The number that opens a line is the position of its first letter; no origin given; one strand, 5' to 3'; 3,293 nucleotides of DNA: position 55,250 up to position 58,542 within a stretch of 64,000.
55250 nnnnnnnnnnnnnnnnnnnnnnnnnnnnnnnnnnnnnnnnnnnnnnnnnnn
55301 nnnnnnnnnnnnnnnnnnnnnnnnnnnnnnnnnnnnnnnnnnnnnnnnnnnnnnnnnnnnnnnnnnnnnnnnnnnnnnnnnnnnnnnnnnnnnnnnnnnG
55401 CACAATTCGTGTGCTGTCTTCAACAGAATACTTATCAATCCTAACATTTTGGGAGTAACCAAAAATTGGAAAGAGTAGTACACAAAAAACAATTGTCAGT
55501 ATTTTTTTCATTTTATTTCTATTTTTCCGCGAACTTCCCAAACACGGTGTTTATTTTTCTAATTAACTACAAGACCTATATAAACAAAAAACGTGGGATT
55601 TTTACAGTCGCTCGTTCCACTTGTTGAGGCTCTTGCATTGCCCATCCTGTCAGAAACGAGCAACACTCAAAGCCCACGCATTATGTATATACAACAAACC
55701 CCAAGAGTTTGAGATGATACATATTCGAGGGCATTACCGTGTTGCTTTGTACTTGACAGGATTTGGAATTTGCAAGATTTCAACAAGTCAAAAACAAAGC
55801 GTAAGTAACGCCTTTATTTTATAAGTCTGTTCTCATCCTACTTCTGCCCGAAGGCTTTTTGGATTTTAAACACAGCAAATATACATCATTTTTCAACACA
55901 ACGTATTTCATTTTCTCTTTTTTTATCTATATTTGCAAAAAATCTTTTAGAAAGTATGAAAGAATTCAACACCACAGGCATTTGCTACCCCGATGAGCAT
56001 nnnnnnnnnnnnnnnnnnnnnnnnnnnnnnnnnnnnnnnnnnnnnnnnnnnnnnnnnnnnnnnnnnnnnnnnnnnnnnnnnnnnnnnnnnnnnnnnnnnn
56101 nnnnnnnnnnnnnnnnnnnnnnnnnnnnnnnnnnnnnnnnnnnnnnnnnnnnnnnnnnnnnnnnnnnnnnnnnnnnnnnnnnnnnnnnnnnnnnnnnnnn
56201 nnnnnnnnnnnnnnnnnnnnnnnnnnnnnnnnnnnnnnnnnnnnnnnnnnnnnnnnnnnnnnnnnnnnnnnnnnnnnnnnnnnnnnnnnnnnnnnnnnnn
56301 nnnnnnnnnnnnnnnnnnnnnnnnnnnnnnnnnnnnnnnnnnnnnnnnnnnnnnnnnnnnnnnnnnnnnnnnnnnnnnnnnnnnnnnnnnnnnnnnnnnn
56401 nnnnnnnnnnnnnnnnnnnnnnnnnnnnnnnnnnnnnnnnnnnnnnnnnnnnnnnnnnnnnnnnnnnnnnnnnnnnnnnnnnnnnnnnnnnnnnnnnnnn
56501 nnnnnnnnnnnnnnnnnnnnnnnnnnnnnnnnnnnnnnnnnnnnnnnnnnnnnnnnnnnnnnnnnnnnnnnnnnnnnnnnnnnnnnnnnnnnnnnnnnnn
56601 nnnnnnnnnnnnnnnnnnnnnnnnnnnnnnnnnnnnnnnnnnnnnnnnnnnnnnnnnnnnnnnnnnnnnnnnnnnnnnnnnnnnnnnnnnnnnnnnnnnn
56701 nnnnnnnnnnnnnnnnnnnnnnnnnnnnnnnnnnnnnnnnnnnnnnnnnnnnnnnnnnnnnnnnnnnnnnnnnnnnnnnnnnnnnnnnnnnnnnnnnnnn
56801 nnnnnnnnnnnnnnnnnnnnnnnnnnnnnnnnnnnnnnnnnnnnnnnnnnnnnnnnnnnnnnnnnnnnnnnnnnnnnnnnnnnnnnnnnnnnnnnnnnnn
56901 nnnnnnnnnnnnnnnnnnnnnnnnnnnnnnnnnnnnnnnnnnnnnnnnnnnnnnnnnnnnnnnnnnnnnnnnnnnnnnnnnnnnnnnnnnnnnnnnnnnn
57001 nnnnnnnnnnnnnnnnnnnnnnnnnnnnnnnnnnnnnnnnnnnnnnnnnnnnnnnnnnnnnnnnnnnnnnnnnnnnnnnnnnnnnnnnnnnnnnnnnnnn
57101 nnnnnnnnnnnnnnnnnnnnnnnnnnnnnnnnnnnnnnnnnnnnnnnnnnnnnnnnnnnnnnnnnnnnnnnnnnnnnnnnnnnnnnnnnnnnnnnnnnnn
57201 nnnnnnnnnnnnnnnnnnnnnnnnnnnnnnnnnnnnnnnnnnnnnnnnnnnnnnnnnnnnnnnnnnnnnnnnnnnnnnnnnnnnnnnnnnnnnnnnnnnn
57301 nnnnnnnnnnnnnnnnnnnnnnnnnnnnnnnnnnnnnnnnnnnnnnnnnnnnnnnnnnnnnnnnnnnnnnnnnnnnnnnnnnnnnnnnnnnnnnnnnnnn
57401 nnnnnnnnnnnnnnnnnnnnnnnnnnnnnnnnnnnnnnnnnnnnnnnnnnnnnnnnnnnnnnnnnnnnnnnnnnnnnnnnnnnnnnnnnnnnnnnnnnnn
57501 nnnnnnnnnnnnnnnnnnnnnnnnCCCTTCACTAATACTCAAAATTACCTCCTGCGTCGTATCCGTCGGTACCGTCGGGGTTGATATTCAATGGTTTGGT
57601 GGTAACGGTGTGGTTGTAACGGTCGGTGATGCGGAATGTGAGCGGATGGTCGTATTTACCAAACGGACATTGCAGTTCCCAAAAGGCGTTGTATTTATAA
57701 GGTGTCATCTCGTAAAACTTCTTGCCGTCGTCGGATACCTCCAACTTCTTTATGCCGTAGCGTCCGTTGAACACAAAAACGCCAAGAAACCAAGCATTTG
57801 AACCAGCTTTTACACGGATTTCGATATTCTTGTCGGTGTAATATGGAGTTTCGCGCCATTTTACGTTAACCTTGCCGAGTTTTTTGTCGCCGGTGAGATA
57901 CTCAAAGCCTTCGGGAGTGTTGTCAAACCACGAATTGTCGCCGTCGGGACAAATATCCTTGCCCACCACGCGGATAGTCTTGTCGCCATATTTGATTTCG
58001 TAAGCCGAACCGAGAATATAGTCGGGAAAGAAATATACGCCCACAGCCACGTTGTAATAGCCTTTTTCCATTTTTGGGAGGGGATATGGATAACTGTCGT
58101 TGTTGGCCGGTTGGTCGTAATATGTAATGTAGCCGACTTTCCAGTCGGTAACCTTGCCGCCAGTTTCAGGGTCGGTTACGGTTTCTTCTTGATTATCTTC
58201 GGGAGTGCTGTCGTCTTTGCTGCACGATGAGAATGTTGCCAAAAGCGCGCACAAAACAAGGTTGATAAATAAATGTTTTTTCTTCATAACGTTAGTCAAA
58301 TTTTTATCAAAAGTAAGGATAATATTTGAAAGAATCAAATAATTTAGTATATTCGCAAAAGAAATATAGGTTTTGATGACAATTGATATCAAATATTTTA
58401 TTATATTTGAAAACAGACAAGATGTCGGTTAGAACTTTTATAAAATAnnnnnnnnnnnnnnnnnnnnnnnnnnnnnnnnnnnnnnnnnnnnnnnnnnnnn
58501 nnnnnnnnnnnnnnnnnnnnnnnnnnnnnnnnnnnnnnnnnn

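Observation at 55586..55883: Both RNA copies sit as promoter-proximal leaders of unrelated exported-protein genes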

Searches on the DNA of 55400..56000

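Call 5: search_rna_families(source=window, start=55400, end=56000, threshold=evalue, max_evalue=10, show_alignments=3)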
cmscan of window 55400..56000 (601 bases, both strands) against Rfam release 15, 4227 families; matches with E-value up to 10: 6.
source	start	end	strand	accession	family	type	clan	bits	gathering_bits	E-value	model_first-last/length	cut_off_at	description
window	55670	55732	-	RF03226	mir-8196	Gene; miRNA;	-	18.1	59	3.7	1-65/65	no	mir-8196 microRNA precursor family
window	55686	55823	+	RF02084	STnc130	Gene; sRNA;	-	17.2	55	7.2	1-135/135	no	Enterobacteria sRNA STnc130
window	55478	55552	-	RF02183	ST7-OT3_1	Gene; lncRNA;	-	17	50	3.8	1-79/79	no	ST7 overlapping transcript 3 conserved region 1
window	55437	55546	-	RF01461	rli24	Gene; sRNA;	-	14.5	100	6.1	1-158/158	no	Listeria sRNA rli22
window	55476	55529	+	RF01419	IsrR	Gene; antisense;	-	14.4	52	1.6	134-187/187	no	Antisense RNA which regulates isiA expression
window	55527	55596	-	RF03176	MIR7729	Gene; miRNA;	-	13.9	92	8.1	1-86/86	no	MIR7729 microRNA precursor family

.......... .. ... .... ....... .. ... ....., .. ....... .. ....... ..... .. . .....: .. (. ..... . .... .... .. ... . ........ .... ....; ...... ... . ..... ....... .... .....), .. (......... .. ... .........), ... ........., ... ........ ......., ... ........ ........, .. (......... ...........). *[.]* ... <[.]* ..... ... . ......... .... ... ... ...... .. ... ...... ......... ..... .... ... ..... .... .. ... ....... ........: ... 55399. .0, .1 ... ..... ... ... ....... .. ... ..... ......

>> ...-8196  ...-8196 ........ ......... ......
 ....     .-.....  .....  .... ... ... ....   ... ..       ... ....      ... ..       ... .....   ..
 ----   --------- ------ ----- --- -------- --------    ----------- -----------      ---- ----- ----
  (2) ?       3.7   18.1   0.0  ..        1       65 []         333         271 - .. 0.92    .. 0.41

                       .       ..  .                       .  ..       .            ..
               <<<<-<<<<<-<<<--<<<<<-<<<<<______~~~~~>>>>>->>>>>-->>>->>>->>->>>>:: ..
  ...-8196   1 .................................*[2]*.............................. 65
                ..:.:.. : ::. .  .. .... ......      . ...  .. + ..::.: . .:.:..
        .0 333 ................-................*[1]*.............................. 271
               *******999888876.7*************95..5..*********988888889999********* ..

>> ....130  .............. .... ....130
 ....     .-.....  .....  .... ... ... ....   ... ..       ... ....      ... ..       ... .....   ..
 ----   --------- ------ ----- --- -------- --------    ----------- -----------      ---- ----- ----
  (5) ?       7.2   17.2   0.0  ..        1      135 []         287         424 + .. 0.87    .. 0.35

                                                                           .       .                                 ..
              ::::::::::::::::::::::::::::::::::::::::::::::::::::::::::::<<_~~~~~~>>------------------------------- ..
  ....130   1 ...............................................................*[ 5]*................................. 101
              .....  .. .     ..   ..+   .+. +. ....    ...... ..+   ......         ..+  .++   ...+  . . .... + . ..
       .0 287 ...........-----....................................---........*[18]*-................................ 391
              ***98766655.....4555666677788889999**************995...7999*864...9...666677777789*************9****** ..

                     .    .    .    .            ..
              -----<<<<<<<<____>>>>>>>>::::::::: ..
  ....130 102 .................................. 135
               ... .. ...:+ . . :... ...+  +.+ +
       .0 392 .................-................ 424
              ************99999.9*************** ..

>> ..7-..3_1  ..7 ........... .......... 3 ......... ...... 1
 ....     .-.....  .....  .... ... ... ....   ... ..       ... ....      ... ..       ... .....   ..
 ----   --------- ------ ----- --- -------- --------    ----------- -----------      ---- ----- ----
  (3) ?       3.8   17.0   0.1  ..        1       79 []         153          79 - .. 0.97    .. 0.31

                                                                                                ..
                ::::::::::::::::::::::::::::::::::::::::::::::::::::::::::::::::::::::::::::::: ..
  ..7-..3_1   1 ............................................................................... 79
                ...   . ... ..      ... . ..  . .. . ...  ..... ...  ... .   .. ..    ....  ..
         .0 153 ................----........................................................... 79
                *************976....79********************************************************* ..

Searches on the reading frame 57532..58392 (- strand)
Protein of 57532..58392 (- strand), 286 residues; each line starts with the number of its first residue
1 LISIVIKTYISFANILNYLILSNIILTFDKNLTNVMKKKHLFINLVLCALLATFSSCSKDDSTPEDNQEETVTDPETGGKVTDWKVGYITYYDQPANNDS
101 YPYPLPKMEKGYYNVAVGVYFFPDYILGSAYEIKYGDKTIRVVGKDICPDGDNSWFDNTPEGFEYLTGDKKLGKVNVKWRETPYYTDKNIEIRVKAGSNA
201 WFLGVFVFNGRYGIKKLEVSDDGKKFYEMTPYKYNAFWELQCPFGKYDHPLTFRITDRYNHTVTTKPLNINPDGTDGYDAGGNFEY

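Call 10: search_protein_families(library=pfam, proteins=[window:57532-58392:-], max_evalue=0.01)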
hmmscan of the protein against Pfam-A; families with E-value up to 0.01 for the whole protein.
window:57532-58392:- (286 aa): 1 family
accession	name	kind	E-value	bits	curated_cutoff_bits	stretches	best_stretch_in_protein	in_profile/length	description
PF01357.27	Expansin_C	-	0.0012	19.4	24.6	1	190-265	1-73/78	Expansin C-terminal domain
